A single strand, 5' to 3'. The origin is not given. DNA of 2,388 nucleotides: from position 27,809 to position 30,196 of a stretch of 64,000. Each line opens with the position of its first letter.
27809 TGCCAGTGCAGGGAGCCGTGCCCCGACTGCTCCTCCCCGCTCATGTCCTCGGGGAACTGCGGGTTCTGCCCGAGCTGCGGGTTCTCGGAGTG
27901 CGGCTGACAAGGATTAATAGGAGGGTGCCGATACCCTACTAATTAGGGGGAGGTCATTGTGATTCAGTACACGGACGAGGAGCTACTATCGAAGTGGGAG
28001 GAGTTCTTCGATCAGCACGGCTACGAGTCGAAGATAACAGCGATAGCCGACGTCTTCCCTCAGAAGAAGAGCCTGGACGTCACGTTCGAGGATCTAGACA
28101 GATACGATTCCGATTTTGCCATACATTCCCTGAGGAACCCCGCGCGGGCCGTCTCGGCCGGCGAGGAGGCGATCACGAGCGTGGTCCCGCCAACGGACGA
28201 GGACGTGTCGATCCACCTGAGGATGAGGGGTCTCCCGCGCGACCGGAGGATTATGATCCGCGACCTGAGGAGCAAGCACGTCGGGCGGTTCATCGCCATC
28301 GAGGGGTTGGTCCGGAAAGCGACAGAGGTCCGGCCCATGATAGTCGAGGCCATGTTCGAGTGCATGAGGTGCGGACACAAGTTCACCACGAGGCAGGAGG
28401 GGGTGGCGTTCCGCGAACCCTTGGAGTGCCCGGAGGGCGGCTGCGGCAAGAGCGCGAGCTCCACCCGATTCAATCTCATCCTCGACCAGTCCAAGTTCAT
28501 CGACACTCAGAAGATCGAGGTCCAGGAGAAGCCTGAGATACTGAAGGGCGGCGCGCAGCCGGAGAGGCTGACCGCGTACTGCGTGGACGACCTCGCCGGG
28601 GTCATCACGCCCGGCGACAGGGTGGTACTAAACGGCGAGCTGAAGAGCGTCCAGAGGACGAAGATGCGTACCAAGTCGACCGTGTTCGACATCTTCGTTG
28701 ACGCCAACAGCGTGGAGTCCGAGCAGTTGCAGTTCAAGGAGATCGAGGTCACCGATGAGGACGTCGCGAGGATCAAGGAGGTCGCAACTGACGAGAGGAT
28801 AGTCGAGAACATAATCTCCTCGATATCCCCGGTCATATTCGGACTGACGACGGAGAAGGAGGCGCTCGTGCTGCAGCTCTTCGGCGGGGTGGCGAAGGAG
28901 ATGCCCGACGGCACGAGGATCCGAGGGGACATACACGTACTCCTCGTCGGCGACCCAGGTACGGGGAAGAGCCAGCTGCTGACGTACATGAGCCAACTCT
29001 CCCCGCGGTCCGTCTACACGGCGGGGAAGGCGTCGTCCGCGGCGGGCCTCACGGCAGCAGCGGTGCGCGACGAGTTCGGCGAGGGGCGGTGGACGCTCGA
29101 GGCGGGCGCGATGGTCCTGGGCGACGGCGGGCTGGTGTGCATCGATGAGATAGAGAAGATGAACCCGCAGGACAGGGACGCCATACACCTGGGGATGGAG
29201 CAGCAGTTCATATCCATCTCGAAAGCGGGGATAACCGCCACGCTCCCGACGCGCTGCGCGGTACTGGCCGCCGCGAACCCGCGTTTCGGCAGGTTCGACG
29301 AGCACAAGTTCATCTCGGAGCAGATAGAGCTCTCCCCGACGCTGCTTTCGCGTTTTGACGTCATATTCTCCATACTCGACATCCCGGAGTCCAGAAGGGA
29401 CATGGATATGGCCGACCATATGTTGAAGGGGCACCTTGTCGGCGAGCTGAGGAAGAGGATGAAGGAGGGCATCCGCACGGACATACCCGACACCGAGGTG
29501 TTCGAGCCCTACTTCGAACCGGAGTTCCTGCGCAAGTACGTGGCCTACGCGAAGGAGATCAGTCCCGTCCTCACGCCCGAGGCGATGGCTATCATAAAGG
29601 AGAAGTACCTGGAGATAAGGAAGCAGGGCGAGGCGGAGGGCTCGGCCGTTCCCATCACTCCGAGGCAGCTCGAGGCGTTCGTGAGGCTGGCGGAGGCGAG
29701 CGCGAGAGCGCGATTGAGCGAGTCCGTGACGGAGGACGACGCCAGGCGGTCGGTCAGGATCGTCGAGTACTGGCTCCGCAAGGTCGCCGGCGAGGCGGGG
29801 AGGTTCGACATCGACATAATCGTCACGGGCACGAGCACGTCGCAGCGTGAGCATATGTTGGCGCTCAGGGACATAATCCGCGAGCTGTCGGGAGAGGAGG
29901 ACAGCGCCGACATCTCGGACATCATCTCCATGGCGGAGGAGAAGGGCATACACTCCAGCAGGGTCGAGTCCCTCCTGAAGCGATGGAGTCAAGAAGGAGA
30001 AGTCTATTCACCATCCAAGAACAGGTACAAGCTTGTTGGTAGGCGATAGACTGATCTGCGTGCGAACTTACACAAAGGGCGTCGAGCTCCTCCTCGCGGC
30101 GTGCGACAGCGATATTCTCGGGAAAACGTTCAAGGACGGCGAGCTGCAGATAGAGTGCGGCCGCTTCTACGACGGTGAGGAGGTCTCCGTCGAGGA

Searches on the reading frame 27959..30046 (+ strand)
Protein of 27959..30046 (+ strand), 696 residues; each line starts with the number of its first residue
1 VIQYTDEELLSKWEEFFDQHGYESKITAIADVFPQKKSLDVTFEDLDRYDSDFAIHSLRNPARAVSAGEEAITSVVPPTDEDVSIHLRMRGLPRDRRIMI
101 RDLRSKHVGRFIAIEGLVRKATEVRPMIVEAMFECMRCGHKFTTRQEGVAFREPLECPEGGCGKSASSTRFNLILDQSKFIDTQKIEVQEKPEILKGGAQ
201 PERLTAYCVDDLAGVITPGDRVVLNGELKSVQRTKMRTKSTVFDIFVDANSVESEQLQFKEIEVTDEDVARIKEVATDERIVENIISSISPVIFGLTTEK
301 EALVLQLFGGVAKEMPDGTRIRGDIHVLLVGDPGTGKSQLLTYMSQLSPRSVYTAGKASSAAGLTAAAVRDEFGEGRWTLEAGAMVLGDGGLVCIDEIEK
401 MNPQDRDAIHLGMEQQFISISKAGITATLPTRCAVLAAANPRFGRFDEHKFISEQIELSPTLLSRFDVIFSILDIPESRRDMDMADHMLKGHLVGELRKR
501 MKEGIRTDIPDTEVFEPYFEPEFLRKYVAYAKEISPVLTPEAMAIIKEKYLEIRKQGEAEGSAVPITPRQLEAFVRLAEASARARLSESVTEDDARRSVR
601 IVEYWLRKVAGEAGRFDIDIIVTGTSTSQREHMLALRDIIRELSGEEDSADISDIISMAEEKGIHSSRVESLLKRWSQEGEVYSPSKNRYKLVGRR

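Call 21: search_protein_families(library=pfam, proteins=[window:27959-30046:+], max_evalue=0.01)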
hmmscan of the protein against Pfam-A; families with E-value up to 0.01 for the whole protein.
window:27959-30046:+ (696 aa): 12 families
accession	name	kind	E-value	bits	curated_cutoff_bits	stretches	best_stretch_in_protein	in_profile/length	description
PF00493.29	MCM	-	1.7e-89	299.2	23.3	1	269-492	2-224/224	MCM P-loop domain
PF17207.9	MCM_OB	-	6.3e-30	104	24.8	1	100-231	2-125/126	MCM OB domain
PF17855.7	MCM_lid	-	5.7e-26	91.3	27.4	1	522-603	1-84/87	MCM AAA-lid domain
PF01078.27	Mg_chelatase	-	8.3e-10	38.8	20.3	1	376-447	94-165/207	Magnesium chelatase, subunit ChlI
PF07728.20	AAA_5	-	8.4e-07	29.5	22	1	326-443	1-125/139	AAA domain (dynein-related subfamily)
PF14551.11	MCM_N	-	7.3e-05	23.6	24.9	1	15-79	6-76/95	MCM N-terminal domain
PF00158.32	Sigma54_activat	-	0.00012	22.3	20.2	1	323-442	21-144/168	Sigma-54 interaction domain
PF22798.2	DUF5817_CT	-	0.00018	21.7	29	1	645-691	8-53/54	DUF5817, C-terminal domain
PF21100.3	MCM_C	-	0.0005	20.3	27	1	628-693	2-64/64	MCM protein C-terminal winged helix-turn-helix domain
PF07726.17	AAA_3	-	0.0011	19.3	27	1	326-441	1-112/131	ATPase family associated with various cellular activities (AAA)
PF13191.12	AAA_16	-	0.0031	18.5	32.6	0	326-361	26-63/167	AAA ATPase domain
PF00004.35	AAA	-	0.0052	17.7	21.2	0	327-418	1-89/131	ATPase family associated with various cellular activities (AAA)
